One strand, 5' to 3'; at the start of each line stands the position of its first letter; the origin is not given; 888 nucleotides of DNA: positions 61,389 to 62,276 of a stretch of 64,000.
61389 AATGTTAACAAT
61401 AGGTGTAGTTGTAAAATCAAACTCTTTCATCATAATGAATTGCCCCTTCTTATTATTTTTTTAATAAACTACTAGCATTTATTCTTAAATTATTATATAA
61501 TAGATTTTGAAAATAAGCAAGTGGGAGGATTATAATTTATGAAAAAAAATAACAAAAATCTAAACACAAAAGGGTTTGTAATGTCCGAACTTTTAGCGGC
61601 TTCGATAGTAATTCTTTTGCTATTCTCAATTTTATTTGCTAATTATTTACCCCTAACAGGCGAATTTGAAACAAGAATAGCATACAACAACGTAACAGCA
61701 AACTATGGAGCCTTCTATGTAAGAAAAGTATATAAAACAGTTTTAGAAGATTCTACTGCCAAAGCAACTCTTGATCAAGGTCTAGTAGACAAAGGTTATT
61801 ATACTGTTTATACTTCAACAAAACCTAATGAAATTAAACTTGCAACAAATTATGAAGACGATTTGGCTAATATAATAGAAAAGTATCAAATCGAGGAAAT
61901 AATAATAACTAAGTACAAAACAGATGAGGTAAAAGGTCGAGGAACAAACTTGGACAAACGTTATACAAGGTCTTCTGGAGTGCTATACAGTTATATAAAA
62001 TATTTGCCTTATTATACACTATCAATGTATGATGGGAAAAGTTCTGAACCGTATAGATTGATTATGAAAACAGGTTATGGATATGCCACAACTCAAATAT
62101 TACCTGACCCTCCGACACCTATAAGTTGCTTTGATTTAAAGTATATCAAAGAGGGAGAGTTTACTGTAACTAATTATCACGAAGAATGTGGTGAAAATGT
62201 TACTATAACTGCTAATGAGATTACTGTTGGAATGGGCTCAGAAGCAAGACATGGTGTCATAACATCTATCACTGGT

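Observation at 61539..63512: A type IV pilin N-terminus fused to a BspA-type leucine-rich-repeat domain, first gene of the pilin operon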

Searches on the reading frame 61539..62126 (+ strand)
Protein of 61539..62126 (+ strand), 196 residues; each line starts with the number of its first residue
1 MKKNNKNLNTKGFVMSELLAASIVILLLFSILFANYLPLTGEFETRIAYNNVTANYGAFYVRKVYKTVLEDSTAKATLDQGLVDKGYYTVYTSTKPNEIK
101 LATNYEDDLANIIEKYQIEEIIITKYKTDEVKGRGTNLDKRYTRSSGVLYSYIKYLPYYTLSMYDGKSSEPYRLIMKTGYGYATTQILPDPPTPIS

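Call 20: search_solved_structures(query=A2, max_evalue=10, show_alignments=2)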
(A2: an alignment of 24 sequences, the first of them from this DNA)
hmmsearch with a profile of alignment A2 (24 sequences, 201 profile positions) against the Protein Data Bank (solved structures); distinct sequences matched with E-value up to 10: 6.
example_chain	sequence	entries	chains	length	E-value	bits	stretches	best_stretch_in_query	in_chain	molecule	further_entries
1jyk_A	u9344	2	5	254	0.09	16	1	37-117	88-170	CTP:phosphocholine Cytidylyltransferase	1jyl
7x0d_A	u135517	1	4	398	1.2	12.3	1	85-128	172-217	Phospholipase A1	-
7zs2_A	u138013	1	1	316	1.5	12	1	87-140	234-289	Hypothetical (Diheme) protein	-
7zs0_A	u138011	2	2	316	1.6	11.9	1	87-140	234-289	Hypothetical (Diheme) protein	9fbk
7zs1_A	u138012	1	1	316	1.9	11.6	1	87-140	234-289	Hypothetical (Diheme) protein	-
3q4n_A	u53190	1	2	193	4.5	10.4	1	58-123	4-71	Uncharacterized protein MJ0754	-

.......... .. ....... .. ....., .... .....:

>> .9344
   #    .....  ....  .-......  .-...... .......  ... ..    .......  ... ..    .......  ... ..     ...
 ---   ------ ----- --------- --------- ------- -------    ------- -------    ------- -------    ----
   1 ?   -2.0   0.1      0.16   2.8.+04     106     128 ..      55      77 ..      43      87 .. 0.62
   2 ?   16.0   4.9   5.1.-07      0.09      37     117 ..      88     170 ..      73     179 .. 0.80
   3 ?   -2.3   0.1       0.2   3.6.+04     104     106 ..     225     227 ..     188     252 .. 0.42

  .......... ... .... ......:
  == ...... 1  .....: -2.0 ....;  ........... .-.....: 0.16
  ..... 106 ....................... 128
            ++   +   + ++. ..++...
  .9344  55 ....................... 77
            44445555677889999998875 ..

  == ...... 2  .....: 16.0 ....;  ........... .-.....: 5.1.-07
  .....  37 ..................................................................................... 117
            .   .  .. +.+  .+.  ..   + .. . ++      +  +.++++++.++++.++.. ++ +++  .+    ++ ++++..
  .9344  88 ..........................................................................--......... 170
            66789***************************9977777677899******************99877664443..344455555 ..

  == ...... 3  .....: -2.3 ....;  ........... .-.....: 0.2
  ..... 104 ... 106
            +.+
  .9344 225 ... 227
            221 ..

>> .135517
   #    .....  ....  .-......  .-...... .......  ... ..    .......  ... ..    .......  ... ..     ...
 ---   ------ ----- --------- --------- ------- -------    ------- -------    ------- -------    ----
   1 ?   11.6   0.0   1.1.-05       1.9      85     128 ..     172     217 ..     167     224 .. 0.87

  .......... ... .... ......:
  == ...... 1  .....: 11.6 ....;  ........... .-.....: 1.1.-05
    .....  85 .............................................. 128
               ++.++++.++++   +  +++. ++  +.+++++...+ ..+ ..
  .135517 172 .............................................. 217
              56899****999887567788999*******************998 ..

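Call 21: search_protein_families(library=pfam, alignment_id=A2, max_evalue=10)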
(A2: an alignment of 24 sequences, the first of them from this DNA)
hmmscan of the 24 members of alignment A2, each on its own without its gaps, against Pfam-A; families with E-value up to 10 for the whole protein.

A. member 1, seq(196 aa): 1 family
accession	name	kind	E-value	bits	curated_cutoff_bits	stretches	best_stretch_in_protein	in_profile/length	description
PF09580.15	Spore_YhcN_YlaJ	-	0.069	13.7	26.3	1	83-111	111-139/158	Sporulation lipoprotein YhcN/YlaJ (Spore_YhcN_YlaJ)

B. families by the number of members that match (of 24 scanned): 26 families (the first 25 are shown)
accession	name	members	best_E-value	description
PF06480.20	FtsH_ext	4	0.0056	FtsH Extracellular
PF07963.17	N_methyl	4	0.036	Prokaryotic N-terminal methylation motif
PF13929.11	mRNA_stabil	2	0.14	mRNA stabilisation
PF11074.14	DUF2779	1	0.014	Domain of unknown function(DUF2779)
PF10117.15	McrBC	1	0.02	McrBC 5-methylcytosine restriction system component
PF19172.5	DUF5854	1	0.024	Family of unknown function (DUF5854)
PF18102.6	DTC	1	0.038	Deltex C-terminal domain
PF07591.16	PT-HINT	1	0.039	Pretoxin HINT domain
PF24903.1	OB_MEIOB_N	1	0.04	MEIOB, N-terminal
PF13958.12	ToxN_toxin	1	0.065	Toxin ToxN, type III toxin-antitoxin system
PF00538.25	Linker_histone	1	0.068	linker histone H1 and H5 family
PF09580.15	Spore_YhcN_YlaJ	1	0.069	Sporulation lipoprotein YhcN/YlaJ (Spore_YhcN_YlaJ)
PF25685.1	Skunalike_TailTerm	1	0.075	Skunalikevirus tail terminator protein family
PF17330.7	SWC7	1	0.084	SWR1 chromatin-remodelling complex, sub-unit Swc7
PF22080.2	Dark_CARD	1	0.12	Dark, CARD domain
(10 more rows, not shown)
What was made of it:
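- Tried and rejected: On 24 family N-termini it was weak, with 4 hits and best E=0.036 (call 21).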

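Call 22: find_related_loci(query=A2, collection=genome_contigs, flank=10000)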
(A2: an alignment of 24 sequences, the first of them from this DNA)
Query A2 (196 aa) in genome_contigs; peptide patterns used: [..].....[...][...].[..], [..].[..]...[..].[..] (x = any residue, [..] = any of these).
30 stretches matched a pattern; 11 encode a relative of the query (tblastn E <= 1e-3); 11 distinct loci.
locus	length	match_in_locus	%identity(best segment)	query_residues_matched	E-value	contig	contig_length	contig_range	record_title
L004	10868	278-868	63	1-196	1e-75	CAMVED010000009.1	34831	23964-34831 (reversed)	MAG TPA_asm: uncultured Tenericutes bacterium isolate SRR8387719_bin.14_metaWRAP_v1.3_MAG genome assembly, contig: ERZ14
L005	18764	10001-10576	49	1-196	3e-53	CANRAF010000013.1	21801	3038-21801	MAG: uncultured Bacilli bacterium isolate Lapin-016__bin64 genome assembly, contig: Lapin-016__NODE_2070_length_21801_co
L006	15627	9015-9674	45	1-196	3e-48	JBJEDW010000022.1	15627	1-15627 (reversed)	MAG: Bacilli bacterium isolate SARD13_bin.020 NODE_2166_length_15627_cov_8.704919, whole genome shotgun sequence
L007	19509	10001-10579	48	9-196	1e-45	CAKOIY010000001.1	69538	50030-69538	MAG: uncultured Bacilli bacterium isolate REFINED_METABAT215_TOP10_CONTIGS_1500_ASSEMBLY_K77_MERGED__Hadza_MoBio_hadza-A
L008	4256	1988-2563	46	9-196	8e-45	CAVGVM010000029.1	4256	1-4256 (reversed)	Lachnospiraceae bacterium isolate SRR8978446_cleanbin_000006 genome assembly, contig: Spades_SRR8978446_contig_1575, who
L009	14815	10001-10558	47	9-194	2e-43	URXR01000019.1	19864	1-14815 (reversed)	uncultured Tenericutes bacterium isolate UMGS1449 genome assembly, contig: NODE_1996_length_19864_cov_5.975011, whole ge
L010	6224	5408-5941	47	9-187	4e-43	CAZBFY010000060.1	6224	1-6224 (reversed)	MAG TPA_asm: uncultured Mycoplasma sp. isolate SRP313737_co1_58 genome assembly, contig: NODE_17709_length_6224_cov_5.43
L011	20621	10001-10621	43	1-196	2e-42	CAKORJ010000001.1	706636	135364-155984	MAG: uncultured Bacilli bacterium isolate REFINED_METABAT215_TOP10_CONTIGS_1500_ASSEMBLY_K77_MERGED__Hadza_MoBio_hadza-A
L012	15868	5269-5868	39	1-194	8e-40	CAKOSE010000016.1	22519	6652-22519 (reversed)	MAG: uncultured Bacilli bacterium isolate REFINED_METABAT215_TOP10_CONTIGS_1500_ASSEMBLY_K77_MERGED__Hadza_PheChl_Fiber-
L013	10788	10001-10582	41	1-189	3e-35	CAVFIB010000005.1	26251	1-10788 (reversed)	Bacteroidaceae bacterium isolate SRR8978484_cleanbin_000006 genome assembly, contig: Spades_SRR8978484_contig_97, whole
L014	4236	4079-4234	63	1-52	2e-16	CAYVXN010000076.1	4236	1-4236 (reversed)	MAG TPA_asm: uncultured Mycoplasma sp. isolate binchicken_co365_217 genome assembly, contig: NODE_18343_length_4236_cov_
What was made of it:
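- Tried and rejected: The closest genome-collection hits are MAGs named 'uncultured Tenericutes/Bacilli/Mycoplasma sp.'; two contigs labelled Lachnospiraceae and Bacteroidaceae are probably mis-binned (call 22).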

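Call 25: predict_structure(alignment_id=A2)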
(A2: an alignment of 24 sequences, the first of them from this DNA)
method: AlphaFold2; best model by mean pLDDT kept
length: 196 residues; sequences in the alignment: 24
mean_pLDDT: 81.9   pTM: 0.70
mean pLDDT of the five models: 81.9, 81.7, 80.9, 80.8, 77.8
residues with pLDDT >= 90: 77; 70-90: 78; 50-70: 35; < 50: 6
segments of 3 or more residues with pLDDT < 50: 1-4
pLDDT, mean of each block of 10 residues (from residue 1): 50 74 93 79 59 87 90 90 92 86 83 94 91 89 94 86 57 91 85 61
secondary structure, 60 per line:
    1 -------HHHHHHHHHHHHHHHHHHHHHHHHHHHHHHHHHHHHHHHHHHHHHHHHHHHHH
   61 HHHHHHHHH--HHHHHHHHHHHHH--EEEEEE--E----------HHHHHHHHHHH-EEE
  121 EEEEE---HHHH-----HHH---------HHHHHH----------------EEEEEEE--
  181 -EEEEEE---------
elements in order: H8-69 H72-84 E87-92 H106-116 E118-125 H129-132 H150-155 E172-178 E182-187
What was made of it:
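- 61575..62102 (+): Carrier (pilin-like) module, aa 13-188: a long N-terminal helix plus a four-stranded alpha/beta head. AlphaFold2: pLDDT 81.9, helix 8-69, strands 87-92, 118-125, 172-178 and 182-187 (call 25).
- On Type IV pilins (class III signal peptide proteins): AlphaFold2 gives helix 8-69 plus a four-stranded alpha/beta head, with pLDDT 81.9 (call 25).
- AlphaFold2 predicts helix 8-69 followed by a four-stranded alpha/beta head, with pLDDT 81.9 (call 25).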

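Call 29: fold_search(model_id=the predicted structure, library=pdb)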
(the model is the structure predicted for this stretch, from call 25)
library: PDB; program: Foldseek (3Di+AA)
matches with E <= 10: 107; with E <= 0.001: 0
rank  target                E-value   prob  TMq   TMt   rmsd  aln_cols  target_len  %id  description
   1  2qm4_B                1.8e+00  0.02  0.14  0.13  15.3       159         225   11  Crystal structure of human XLF/Cernunnos, a non-homologous end-joining factor (released 2007-12-11)
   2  2cqv_MODEL_1_A        2.0e+00  0.05  0.09  0.15   8.6        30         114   27  Solution structure of the eighth Ig-like domain of human myosin light chain kinase (released 2005-11-20)
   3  8azw_Z                2.3e+00  0.02  0.12  0.22  14.0        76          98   12  Cryo-EM structure of the plant 60S subunit (released 2023-06-07)
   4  8idy_W                2.4e+00  0.03  0.13  0.23  14.9        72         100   14  human nuclear pre-60S ribosomal particle - State F (released 2023-08-09)
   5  6lqm_W                2.4e+00  0.02  0.13  0.21  14.5       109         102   11  Cryo-EM structure of a pre-60S ribosomal subunit - state C (released 2020-08-26)
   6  4v8m_Bt               2.6e+00  0.03  0.14  0.22  13.1        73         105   11  High-resolution cryo-electron microscopy structure of the Trypanosoma brucei ribosome (released 2014-07-09)
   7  9i78_Lo               2.6e+00  0.02  0.13  0.23  14.0        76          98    9  Cryo-EM structure of Chaetomium thermophilum ribosome-bound SND3 translocon (released 2025-11-12)
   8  9ofp_C                2.8e+00  0.07  0.17  0.04   9.1       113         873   11  HCoV-229E S2P bound by two DH1533 Fabs (released 2025-12-03)
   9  8inf_W                3.1e+00  0.03  0.13  0.24  14.9        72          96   14  human nuclear pre-60S ribosomal particle - State F' (released 2023-08-09)
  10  7pzy_AP               3.1e+00  0.03  0.14  0.24  13.0        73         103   10  Structure of the vacant Candida albicans 80S ribosome (released 2022-05-18)
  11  7oyc_o1               3.1e+00  0.02  0.13  0.22  13.4        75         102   13  Cryo-EM structure of the Xenopus egg 80S ribosome (released 2022-07-20)
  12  9h3g_BD               3.3e+00  0.02  0.12  0.21  13.9        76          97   12  Structure of the Arabidopsis thaliana 80S ribosome in complex with P- and E-site tRNAs and mRNA (released 2026-02-04)
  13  2r15_A                3.8e+00  0.03  0.09  0.09   2.5        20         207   35  Crystal structure of the myomesin domains 12 and 13 (released 2008-01-29)
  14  6ywe_F                4.0e+00  0.05  0.13  0.13   5.2        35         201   20  The structure of the mitoribosome from Neurospora crassa in the P/E tRNA bound state (released 2020-11-11)
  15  1wwb                  4.0e+00  0.04  0.09  0.16   1.4        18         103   44  LIGAND BINDING DOMAIN OF HUMAN TRKB RECEPTOR (released 1999-07-07)
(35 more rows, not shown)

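Call 30: search_protein_families(library=pfam, proteins=[L007:1301-3007:+, L007:11841-12527:+, L007:3149-3598:+, L007:3585-4526:+, L007:20-1231:+, L007:8161-9858:-], max_evalue=0.01)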
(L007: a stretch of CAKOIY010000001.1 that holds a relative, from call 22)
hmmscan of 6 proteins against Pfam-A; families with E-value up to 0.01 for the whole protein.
L007:1301-3007:+ (569 aa): 1 family
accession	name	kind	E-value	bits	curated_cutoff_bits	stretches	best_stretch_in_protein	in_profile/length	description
PF07963.17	N_methyl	-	2.8e-06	27.1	21.2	1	10-35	1-26/27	Prokaryotic N-terminal methylation motif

L007:11841-12527:+ (229 aa): 1 family
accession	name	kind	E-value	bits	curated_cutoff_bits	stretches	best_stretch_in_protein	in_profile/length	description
PF07963.17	N_methyl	-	0.0036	17.2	21.2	1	6-31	2-27/27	Prokaryotic N-terminal methylation motif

L007:3149-3598:+ (150 aa): 1 family
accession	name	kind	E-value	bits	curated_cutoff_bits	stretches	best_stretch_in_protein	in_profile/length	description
PF02381.23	MraZ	-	8.4e-41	138.2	23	2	8-77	1-71/72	MraZ protein, putative antitoxin-like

L007:3585-4526:+ (314 aa): 1 family
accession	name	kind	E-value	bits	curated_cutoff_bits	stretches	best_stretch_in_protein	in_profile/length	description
PF01795.25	Methyltransf_5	-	2.4e-114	382.4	27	1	9-312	3-308/309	MraW methylase family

L007:20-1231:+ (404 aa): 1 family
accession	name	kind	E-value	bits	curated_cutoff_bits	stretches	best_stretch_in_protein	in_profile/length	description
PF19078.6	Big_12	-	0.0031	18.1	27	1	122-166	54-100/102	Bacterial Ig-like domain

L007:8161-9858:- (565 aa): 11 families
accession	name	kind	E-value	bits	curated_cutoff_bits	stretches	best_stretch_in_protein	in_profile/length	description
PF00437.27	T2SSE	-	1.3e-122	409.5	24.9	1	9-387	6-370/370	Type II/IV secretion system protein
PF13173.12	AAA_14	-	1.8e-06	28.4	27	1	145-286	2-113/129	AAA domain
PF13401.12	AAA_22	-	7e-06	26.8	27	1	144-200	4-59/130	AAA domain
PF12775.13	AAA_7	-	3.9e-05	23.7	25.8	1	134-179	22-67/181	P-loop containing dynein motor region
PF20720.3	nSTAND3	-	8.8e-05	22.7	27.2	1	132-184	5-56/155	Novel STAND NTPase 3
PF01580.24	FtsK_SpoIIIE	-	0.00041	20.3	24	1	127-169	22-63/221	FtsK/SpoIIIE family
PF13555.12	AAA_29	-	0.00099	19.3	27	1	143-162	20-39/61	P-loop containing region of AAA domain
PF01935.23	DUF87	-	0.0015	19.1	23.2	1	149-177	27-56/220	Helicase HerA, central domain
PF13191.12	AAA_16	-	0.0031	18.5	32.6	1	144-179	24-57/167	AAA ATPase domain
PF25199.1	nSTAND_NTPase5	-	0.0039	17.5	34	1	143-187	39-84/145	Novel STAND NTPase 5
PF05673.19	DUF815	-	0.0087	15.7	23.8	0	148-181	56-89/249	Protein of unknown function (DUF815)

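Call 50: search_protein_representatives(alignment_id=A2)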
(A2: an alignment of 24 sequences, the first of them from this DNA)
Query: 24 sequences, 201 profile positions. Proteins with E-value up to 0.001 (for the whole library): 453; up to 1e-10: 250; up to 1e-30: 54. The best 150 are listed.
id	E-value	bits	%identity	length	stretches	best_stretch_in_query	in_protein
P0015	3.1e-84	298.3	-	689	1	1-200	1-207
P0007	3.0e-81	288.5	-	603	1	1-200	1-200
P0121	1.2e-80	286.6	-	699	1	1-200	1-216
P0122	1.5e-80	286.2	-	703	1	1-200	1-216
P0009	5.3e-80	284.5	-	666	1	1-201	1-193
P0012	5.5e-79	281.2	-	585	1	1-201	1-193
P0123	4.4e-78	278.2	-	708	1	1-200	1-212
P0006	6.6e-78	277.6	-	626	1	1-200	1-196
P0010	1.2e-77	276.8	-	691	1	1-201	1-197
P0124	4.5e-76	271.6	-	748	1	1-200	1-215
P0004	5.5e-76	271.4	-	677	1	1-201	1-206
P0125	1.3e-74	266.9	-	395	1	1-200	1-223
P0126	3.0e-74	265.7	-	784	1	1-199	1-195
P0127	3.5e-74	265.5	-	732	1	1-200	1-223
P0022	4.1e-74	265.3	-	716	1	1-200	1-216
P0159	7.4e-34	133.8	-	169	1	5-192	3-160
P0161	1.8e-31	126.1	-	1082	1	3-197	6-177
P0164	1.3e-29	120.0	-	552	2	4-170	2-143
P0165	2.1e-29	119.3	-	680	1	5-192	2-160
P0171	1.8e-27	113.0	-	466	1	3-193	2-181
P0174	5.3e-26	108.2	-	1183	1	5-192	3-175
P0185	1.3e-23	100.4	-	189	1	5-198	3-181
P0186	2.1e-23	99.7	-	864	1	3-192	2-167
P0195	1.5e-21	93.6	-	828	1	5-191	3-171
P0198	4.8e-21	92.0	-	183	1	5-181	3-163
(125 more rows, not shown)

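Call 52: search_protein_families(library=pfam, proteins=[P0159, P0185, P0198, P0161, P0174, P0186, P0195, P0165, P0164, P0171], max_evalue=0.01)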
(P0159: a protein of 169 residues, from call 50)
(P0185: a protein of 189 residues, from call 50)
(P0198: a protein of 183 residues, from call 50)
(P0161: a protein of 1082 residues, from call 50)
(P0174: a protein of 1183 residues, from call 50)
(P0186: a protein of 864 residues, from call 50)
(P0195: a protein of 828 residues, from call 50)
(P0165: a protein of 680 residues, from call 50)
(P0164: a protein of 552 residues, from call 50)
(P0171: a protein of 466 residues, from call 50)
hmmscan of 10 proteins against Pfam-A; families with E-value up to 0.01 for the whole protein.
P0159 (169 aa): 0 families

P0185 (189 aa): 0 families

P0198 (183 aa): 0 families

P0161 (1082 aa): 3 families
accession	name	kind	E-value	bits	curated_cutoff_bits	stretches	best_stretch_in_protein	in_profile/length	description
PF09479.16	Flg_new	-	1.1e-17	64.3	27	2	421-484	2-63/65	Listeria-Bacteroides repeat domain (List_Bact_rpt)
PF18998.6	Flg_new_2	-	2.5e-08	34.2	23.6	1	263-341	3-71/73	Divergent InlB B-repeat domain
PF19081.6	Ig_7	-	0.00037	21.2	27.3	1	437-486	14-63/84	Ig-like domain CHU_C associated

P0174 (1183 aa): 5 families
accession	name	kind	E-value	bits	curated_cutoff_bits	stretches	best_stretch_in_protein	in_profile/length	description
PF12810.13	ALK_LTK_GRD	-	1.5e-31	110.7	24.5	1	313-549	6-243/243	ALK/LTK, Glycine-rich domain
PF00754.31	F5_F8_type_C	-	4.4e-11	43.4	28.2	2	1032-1164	2-118/127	F5/8 type C domain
PF18998.6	Flg_new_2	-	8.2e-08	32.6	23.6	1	705-771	9-70/73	Divergent InlB B-repeat domain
PF22633.2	F5_F8_type_C_2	-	6.1e-05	24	27.8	1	612-697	1-87/91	NedA-like, galactose-binding domain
PF07523.18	Big_3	-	0.0038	17.9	21.2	1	781-845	2-66/68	Bacterial Ig-like domain (group 3)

P0186 (864 aa): 1 family
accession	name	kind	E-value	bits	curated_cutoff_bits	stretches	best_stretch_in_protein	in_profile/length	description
PF03961.19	FapA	-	0.0027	17.8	31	1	67-178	107-221/272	Flagellar Assembly Protein A beta solenoid domain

P0195 (828 aa): 0 families

P0165 (680 aa): 1 family
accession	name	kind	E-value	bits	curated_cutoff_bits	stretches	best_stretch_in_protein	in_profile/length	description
PF07963.17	N_methyl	-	0.00091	19.1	21.2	1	2-28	1-27/27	Prokaryotic N-terminal methylation motif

P0164 (552 aa): 0 families

P0171 (466 aa): 1 family
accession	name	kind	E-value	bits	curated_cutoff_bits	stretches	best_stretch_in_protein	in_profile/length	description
PF19789.6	DUF6273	-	6.1e-09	36.4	23.5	1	277-446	20-171/172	Domain of unknown function (DUF6273)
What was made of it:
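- On Type IV pilins (class III signal peptide proteins): P0165 scores 19.1 bits against a cut-off of 21.2 (call 52).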

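Call 54: find_encoding_contigs(protein=P0198, flank=10000, max_places=3)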
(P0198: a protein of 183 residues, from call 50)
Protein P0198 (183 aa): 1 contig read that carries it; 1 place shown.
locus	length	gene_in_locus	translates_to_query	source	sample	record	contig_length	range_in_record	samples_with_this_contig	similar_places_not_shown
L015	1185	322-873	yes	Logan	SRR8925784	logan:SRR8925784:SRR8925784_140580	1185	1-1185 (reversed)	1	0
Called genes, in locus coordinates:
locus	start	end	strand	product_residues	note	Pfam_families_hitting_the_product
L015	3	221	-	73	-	?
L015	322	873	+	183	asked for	-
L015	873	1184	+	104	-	?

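Call 55: find_encoding_contigs(protein=P0159, flank=10000, max_places=3)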
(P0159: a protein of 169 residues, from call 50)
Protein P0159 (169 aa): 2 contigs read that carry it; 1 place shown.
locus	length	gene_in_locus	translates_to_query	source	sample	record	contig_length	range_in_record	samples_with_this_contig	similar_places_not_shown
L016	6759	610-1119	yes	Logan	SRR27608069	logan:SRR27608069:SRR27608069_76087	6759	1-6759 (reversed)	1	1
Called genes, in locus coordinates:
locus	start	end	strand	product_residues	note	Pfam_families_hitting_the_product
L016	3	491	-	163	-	?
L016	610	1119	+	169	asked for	-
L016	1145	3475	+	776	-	PF12810:ALK_LTK_GRD, PF22633:F5_F8_type_C_2 (weak)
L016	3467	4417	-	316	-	PF07670:Gate (weak)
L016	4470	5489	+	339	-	PF13180:PDZ_2 (weak), PF05362:Lon_C (weak)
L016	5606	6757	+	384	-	?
